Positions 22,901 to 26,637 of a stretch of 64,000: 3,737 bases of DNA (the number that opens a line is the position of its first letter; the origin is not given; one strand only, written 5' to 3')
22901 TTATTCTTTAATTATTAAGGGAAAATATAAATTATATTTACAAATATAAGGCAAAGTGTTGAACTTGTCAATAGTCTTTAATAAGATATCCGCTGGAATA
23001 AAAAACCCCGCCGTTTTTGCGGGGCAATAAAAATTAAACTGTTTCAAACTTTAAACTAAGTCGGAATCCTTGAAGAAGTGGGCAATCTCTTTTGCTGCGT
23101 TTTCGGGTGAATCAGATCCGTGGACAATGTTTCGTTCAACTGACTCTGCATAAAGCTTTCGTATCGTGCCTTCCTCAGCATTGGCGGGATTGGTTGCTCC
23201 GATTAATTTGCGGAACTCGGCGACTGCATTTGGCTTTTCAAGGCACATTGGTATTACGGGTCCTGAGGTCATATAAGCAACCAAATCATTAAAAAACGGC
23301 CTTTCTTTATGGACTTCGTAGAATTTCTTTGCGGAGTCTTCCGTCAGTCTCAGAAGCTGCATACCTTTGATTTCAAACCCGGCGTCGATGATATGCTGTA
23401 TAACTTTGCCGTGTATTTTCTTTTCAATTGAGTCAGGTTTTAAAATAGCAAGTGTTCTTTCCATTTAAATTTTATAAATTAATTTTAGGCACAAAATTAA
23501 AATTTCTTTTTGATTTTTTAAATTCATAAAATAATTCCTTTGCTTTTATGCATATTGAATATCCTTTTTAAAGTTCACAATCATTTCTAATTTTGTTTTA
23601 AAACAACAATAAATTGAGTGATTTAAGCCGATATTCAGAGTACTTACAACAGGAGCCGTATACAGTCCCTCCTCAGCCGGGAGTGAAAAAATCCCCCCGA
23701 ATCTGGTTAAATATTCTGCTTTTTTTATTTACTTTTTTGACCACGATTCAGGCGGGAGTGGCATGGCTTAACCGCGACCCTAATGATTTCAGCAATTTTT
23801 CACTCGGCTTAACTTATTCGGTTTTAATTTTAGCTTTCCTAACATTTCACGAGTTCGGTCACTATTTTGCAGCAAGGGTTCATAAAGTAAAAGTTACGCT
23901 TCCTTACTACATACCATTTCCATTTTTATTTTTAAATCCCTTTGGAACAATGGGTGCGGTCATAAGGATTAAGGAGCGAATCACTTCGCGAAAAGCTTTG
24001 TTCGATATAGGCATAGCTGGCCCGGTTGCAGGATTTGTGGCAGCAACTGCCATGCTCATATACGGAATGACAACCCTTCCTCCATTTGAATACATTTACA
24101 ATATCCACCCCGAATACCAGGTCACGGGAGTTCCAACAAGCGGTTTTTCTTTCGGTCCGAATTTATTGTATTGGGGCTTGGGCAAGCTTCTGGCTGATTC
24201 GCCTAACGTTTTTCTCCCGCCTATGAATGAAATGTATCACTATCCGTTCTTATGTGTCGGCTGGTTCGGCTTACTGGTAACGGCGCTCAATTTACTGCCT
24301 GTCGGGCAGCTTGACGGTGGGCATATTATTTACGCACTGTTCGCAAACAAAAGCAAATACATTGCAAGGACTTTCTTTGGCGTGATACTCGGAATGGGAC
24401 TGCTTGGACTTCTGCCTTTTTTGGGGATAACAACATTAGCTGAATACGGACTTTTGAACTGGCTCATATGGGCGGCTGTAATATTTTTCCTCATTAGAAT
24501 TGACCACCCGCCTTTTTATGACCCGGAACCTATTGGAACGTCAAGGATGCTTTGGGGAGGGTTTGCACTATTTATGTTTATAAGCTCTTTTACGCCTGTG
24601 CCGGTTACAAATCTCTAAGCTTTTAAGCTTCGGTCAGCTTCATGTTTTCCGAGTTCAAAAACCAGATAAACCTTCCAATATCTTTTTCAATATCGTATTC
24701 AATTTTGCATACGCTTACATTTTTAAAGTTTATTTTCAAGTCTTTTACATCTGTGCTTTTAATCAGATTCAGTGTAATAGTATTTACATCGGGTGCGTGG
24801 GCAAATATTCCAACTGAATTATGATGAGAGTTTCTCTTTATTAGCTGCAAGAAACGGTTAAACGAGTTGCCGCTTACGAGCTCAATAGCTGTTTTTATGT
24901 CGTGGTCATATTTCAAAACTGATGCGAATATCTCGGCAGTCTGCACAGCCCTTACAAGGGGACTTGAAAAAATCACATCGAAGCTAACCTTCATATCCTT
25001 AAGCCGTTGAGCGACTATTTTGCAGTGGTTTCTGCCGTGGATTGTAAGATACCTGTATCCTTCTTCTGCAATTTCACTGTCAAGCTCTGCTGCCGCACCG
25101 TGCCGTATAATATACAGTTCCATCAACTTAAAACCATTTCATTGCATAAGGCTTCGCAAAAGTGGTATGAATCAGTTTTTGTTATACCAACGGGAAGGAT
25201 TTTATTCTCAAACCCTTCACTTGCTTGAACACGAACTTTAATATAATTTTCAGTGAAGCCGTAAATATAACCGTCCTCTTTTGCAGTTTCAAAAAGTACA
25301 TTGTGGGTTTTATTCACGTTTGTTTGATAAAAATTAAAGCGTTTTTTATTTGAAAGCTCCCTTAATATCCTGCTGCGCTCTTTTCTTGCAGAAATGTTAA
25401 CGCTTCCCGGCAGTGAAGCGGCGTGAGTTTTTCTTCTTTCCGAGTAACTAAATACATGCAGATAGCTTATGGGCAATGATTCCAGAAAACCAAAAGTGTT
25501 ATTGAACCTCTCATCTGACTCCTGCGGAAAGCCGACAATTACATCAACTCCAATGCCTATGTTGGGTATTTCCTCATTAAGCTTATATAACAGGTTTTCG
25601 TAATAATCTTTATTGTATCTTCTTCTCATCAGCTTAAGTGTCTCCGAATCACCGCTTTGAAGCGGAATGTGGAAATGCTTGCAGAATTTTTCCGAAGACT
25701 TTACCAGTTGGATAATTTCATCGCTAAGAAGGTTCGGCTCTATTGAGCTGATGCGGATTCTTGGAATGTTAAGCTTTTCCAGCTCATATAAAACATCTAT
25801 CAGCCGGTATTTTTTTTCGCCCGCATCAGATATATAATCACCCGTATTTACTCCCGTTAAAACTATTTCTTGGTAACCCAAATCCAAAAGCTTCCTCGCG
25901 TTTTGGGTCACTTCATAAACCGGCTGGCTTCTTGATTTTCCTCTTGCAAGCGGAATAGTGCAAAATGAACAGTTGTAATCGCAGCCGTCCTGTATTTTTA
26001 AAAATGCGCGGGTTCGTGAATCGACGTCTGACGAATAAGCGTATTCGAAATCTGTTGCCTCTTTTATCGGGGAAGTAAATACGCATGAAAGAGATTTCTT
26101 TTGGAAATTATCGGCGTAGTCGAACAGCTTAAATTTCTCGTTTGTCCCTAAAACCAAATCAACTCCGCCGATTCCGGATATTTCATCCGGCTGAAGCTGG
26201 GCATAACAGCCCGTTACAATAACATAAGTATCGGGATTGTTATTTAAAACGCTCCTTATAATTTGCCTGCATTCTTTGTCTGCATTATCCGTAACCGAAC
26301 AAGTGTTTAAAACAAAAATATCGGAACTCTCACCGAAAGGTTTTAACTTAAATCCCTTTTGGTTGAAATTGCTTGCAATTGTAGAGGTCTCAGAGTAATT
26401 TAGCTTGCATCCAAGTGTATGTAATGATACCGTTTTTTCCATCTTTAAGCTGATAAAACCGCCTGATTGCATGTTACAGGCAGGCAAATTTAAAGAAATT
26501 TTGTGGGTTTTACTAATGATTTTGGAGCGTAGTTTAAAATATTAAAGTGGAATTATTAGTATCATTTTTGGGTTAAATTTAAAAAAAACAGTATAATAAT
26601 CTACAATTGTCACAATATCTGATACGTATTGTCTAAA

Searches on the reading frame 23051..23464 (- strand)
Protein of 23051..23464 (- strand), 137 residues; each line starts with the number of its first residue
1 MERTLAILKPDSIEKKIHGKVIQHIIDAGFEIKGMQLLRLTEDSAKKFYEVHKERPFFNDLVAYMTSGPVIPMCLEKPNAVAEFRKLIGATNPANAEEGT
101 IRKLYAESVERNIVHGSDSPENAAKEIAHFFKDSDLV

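Call 25: search_protein_families(library=pfam, proteins=[window:23051-23464:-], max_evalue=0.01)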
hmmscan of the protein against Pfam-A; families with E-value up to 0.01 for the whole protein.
window:23051-23464:- (137 aa): 1 family
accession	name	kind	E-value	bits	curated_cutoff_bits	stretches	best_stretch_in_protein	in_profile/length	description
PF00334.24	NDK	-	1.2e-53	181.1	27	1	2-135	1-134/135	Nucleoside diphosphate kinase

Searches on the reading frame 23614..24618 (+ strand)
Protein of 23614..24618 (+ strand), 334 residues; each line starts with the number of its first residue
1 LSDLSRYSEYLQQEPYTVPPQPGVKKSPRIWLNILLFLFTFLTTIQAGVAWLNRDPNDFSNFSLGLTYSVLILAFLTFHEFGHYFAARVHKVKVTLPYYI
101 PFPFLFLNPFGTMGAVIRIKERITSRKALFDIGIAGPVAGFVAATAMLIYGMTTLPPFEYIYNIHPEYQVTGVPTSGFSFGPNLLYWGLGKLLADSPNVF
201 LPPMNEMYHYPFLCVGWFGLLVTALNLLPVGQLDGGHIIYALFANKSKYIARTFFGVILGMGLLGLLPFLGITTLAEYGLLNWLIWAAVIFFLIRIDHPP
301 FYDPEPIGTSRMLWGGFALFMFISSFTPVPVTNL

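Call 25: search_protein_families(library=pfam, proteins=[window:23614-24618:+], max_evalue=0.01)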
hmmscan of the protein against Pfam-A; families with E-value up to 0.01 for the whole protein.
window:23614-24618:+ (334 aa): 1 family
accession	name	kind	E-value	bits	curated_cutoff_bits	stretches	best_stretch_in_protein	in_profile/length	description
PF02163.28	Peptidase_M50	-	4e-19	69.3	27.2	1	69-254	3-206/221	Peptidase family M50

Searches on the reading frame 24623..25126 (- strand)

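Call 25: search_protein_families(library=pfam, proteins=[window:24623-25126:-], max_evalue=0.01)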
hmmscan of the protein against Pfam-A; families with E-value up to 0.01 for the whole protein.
window:24623-25126:- (167 aa): 1 family
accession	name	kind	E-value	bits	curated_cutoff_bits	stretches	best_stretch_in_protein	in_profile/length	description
PF00300.27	His_Phos_1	-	9.6e-14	51.9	21.7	1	4-76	1-72/194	Histidine phosphatase superfamily (branch 1)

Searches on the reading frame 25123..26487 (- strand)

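Call 25: search_protein_families(library=pfam, proteins=[window:25123-26487:-], max_evalue=0.01)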
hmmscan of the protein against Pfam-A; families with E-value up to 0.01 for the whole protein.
window:25123-26487:- (454 aa): 2 families
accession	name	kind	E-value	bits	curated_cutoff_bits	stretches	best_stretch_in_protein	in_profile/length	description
PF04055.27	Radical_SAM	-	8e-24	85.1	29.5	1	164-334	2-165/166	Radical SAM superfamily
PF00919.26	UPF0004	-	1.2e-23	83.4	27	1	20-114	2-98/98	Uncharacterized protein family UPF0004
